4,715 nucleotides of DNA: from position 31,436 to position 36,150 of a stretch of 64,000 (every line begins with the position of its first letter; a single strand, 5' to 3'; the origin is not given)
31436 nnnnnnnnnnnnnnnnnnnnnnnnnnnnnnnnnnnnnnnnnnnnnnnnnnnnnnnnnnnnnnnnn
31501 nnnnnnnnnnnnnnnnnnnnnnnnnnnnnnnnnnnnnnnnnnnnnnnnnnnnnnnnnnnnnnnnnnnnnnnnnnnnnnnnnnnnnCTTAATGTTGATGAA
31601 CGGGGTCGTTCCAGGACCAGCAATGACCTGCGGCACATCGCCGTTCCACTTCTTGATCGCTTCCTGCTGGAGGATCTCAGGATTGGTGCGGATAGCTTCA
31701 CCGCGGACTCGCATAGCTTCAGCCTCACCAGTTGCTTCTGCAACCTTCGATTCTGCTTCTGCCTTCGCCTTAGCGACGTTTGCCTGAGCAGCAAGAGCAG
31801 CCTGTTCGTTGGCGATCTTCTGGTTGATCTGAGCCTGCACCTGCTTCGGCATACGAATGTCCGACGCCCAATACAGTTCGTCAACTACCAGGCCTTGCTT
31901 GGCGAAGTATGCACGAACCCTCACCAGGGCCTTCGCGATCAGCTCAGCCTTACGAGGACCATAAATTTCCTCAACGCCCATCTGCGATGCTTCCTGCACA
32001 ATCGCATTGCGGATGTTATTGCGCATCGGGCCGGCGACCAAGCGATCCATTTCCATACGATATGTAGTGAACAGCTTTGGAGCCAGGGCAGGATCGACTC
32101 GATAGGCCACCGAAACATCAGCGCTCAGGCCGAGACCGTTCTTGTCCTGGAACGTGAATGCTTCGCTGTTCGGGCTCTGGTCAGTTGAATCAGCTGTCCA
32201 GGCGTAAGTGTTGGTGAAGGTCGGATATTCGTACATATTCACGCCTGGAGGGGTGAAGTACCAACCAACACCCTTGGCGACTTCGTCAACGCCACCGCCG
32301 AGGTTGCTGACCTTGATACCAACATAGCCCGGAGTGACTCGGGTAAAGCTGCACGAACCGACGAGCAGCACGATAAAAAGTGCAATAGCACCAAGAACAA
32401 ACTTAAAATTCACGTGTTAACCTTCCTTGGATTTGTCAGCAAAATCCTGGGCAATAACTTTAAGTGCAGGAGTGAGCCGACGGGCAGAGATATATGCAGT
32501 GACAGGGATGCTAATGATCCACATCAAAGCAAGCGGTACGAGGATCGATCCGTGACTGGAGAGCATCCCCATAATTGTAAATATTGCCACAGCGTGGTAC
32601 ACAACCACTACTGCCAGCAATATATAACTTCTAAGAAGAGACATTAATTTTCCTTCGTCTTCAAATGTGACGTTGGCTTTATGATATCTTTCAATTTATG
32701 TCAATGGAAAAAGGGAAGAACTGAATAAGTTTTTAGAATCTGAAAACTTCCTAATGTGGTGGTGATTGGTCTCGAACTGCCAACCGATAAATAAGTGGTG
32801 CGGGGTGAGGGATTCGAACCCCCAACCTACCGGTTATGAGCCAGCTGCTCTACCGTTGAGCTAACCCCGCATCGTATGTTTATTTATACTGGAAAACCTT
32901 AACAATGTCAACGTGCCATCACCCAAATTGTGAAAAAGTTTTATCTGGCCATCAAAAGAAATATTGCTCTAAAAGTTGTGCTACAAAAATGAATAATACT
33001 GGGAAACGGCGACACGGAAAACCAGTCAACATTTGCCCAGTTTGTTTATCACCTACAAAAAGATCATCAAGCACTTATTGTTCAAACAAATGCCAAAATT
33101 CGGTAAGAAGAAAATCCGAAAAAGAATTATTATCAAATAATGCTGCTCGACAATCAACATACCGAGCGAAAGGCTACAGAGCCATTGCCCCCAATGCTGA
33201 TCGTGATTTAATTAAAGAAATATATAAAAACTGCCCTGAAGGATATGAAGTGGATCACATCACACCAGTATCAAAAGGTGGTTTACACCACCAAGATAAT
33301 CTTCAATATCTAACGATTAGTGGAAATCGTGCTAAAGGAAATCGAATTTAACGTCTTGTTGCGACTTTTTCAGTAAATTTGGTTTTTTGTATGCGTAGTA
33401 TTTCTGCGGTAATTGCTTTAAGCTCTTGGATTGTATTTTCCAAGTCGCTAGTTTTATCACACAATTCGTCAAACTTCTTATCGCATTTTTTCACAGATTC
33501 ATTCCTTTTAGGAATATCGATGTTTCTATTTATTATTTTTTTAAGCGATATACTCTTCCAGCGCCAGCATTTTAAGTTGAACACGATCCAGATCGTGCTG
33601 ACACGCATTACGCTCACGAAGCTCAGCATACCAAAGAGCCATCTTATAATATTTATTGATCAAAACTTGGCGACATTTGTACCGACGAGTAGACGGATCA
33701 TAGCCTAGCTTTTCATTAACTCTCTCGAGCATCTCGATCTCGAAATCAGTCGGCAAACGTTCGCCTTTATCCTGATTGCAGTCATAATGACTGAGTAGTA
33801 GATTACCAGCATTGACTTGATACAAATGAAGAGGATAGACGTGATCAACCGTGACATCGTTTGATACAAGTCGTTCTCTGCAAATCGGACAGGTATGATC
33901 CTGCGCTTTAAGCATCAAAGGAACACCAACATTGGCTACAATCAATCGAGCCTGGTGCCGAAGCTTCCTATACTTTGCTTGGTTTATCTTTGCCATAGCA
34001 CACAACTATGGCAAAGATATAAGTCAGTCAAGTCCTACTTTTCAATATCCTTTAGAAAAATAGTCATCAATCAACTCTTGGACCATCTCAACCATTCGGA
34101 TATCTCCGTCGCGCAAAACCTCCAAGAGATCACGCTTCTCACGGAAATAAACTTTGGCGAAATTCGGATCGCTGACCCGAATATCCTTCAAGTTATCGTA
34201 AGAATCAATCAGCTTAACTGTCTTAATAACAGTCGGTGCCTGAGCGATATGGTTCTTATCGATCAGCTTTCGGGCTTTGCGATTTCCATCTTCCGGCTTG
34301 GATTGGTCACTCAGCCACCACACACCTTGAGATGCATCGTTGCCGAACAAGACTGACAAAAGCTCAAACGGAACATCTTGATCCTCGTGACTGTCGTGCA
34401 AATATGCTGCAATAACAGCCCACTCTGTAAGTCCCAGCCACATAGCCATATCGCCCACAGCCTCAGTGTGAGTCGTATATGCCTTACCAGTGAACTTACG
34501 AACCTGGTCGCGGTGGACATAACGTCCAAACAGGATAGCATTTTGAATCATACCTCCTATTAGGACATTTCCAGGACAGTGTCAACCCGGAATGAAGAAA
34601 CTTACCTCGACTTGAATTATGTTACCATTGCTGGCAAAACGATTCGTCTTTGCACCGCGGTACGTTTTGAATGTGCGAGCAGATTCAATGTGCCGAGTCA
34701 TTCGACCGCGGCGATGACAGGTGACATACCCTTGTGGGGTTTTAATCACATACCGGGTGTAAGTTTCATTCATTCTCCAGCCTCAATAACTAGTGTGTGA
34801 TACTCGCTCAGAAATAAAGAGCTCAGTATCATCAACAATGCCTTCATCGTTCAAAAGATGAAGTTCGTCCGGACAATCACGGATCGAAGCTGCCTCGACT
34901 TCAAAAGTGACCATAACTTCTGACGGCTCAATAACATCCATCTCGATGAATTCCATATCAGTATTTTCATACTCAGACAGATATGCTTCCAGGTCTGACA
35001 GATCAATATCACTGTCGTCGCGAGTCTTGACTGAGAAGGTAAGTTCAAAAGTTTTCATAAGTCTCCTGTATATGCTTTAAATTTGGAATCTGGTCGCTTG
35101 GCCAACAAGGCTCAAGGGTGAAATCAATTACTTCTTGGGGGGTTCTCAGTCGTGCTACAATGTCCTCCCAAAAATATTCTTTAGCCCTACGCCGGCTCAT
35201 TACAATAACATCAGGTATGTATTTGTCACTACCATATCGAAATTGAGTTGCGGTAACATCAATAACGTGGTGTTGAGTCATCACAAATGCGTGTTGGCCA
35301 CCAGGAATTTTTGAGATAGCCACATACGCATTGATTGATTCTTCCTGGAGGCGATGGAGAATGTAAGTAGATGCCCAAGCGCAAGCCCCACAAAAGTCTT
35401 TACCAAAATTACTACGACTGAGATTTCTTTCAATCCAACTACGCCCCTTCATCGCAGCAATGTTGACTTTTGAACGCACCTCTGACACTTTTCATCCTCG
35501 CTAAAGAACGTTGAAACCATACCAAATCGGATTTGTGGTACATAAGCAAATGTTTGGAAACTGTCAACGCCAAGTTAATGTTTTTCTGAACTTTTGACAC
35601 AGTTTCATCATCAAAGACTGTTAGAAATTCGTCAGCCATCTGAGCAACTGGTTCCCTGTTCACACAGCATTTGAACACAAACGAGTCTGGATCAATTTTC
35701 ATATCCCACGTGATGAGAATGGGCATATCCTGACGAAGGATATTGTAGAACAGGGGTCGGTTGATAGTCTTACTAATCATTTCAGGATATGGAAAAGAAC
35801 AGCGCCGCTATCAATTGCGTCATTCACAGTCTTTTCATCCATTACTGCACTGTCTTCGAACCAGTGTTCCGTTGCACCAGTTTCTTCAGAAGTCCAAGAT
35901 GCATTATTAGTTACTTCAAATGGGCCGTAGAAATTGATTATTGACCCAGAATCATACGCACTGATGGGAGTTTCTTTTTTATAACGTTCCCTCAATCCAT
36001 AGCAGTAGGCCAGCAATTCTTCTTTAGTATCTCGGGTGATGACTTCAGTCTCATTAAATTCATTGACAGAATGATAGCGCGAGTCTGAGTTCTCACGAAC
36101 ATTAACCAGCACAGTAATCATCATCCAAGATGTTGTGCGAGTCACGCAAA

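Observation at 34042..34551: Phage-encoded SpoT/Mesh1-like HD hydrolase (small alarmone hydrolase candidate)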

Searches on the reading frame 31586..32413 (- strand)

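Call 25: search_protein_families(library=phrogs, proteins=[window:31586-32413:-], max_evalue=0.001)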
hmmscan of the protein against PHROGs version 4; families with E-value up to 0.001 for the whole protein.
window:31586-32413:- (276 aa): 4 families
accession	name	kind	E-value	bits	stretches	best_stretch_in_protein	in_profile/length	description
phrog_200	-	other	4.3e-75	254.2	1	3-275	81-359/379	lipoprotein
phrog_38808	-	unknown function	4.4e-15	56.7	1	219-276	11-68/68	-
phrog_21428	-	unknown function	5e-06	27.4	1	9-55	10-54/63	-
phrog_11227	-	other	0.00013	22.9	1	206-262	57-114/138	protease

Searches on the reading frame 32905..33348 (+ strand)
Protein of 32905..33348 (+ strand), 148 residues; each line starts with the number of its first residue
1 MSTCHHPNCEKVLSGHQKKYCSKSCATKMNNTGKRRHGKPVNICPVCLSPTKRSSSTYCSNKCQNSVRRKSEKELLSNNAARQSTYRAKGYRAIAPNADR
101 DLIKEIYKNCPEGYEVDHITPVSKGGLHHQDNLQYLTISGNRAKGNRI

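Call 25: search_protein_families(library=phrogs, proteins=[window:32905-33348:+], max_evalue=0.001)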
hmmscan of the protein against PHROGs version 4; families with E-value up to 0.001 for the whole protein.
window:32905-33348:+ (148 aa): 12 families
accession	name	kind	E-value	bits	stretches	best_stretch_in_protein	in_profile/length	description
phrog_1271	-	DNA, RNA and nucleotide metabolism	2.7e-12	47.8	1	2-147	176-318/361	HNH endonuclease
phrog_6050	-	DNA, RNA and nucleotide metabolism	2.1e-08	34.4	1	107-147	322-360/402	HNH endonuclease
phrog_4590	-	unknown function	9.7e-08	33.4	1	68-147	5-84/100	-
phrog_8660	-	DNA, RNA and nucleotide metabolism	2.2e-06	28.9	1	71-147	105-179/196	HNH endonuclease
phrog_338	-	DNA, RNA and nucleotide metabolism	3.2e-05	24.5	1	108-147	223-262/340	HNH endonuclease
phrog_26577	-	unknown function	3.7e-05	25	1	69-146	18-105/119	-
phrog_1035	-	DNA, RNA and nucleotide metabolism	3.8e-05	24.7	1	31-147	53-213/271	endonuclease VII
phrog_2214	-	DNA, RNA and nucleotide metabolism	0.00025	21.3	1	63-147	175-239/429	HNH endonuclease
phrog_7785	-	DNA, RNA and nucleotide metabolism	0.0004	21.4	1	17-147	5-114/147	HNH endonuclease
phrog_9545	-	DNA, RNA and nucleotide metabolism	0.0004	21.1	1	78-146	100-166/206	HNH endonuclease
phrog_9645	-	DNA, RNA and nucleotide metabolism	0.00049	20.8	1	113-148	38-73/168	HNH endonuclease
phrog_333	-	DNA, RNA and nucleotide metabolism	0.00091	20.4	0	81-136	24-70/138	HNH endonuclease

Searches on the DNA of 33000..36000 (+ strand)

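Call 7: search_dna_similar(query=window:33000-36000:+, collection=phages, mode=near, max_rows=25)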
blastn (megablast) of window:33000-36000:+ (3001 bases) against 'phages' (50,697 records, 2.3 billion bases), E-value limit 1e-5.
No match.

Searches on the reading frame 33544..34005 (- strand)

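Call 25: search_protein_families(library=phrogs, proteins=[window:33544-34005:-], max_evalue=0.001)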
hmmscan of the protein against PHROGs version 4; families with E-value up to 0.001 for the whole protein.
window:33544-34005:- (154 aa): 8 families
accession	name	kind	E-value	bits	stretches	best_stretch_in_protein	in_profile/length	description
phrog_338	-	DNA, RNA and nucleotide metabolism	4.4e-10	40.4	1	4-118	186-288/340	HNH endonuclease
phrog_5718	-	DNA, RNA and nucleotide metabolism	1.8e-06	28.2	1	16-119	108-213/394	HNH endonuclease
phrog_9645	-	DNA, RNA and nucleotide metabolism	4.5e-06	27.5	1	38-110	25-98/168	HNH endonuclease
phrog_1035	-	DNA, RNA and nucleotide metabolism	1e-05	26.5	1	19-98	137-228/271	endonuclease VII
phrog_16726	-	DNA, RNA and nucleotide metabolism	7.2e-05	23.6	1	24-93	81-153/308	HNH endonuclease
phrog_6050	-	DNA, RNA and nucleotide metabolism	0.00017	21.6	1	30-96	305-374/402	HNH endonuclease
phrog_7785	-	DNA, RNA and nucleotide metabolism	0.00061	20.8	1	30-94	64-124/147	HNH endonuclease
phrog_29143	-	DNA, RNA and nucleotide metabolism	0.00097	20.5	0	30-93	13-84/126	HNH endonuclease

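Call 52: search_protein_families(library=padloc, proteins=[window:33544-34005:-], max_evalue=0.01)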
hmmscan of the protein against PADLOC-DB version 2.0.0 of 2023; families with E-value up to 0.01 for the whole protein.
window:33544-34005:- (154 aa): 14 families
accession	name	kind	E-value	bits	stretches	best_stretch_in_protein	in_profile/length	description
PDLC04264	PDC-M01B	-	3.9e-07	28.1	1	30-92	94-156/282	-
PDLC04251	PDC-M01B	-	1.7e-06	25.6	1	30-89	93-151/279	-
PDLC04248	PDC-M01B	-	1.1e-05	23.5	1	4-93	6-91/216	-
PDLC04259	PDC-M01B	-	3.4e-05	21.9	1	32-91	90-148/277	-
PDLC04256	PDC-M01B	-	4.9e-05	21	1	30-91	100-161/285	-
PDLC00345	PtuB1|PtuB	-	6.1e-05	20.6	1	32-83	47-104/223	Unknown function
PDLC00325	PtuB1|PtuB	-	0.00022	18.9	1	33-111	48-126/213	Unknown function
PDLC04253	PDC-M01B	-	0.00029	18.2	1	30-87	99-156/366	-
PDLC00315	PtuB1|PtuB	-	0.00035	18.4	1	38-96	32-92/227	Unknown function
PDLC00335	PtuB1|PtuB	-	0.0004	18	1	32-111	44-123/214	Unknown function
PDLC04255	PDC-M01B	-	0.00062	17.5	1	34-86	105-157/285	-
PDLC00314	PtuB1|PtuB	-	0.00075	17.6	1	31-115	41-125/156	Unknown function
PDLC04249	PDC-M01B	-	0.0024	15.4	1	30-84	93-147/286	-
PDLC01256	Cas9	-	0.0032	14.3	1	34-93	509-571/711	"CAS-II-A,CAS-II-B,CAS-II-C; effector__SPE"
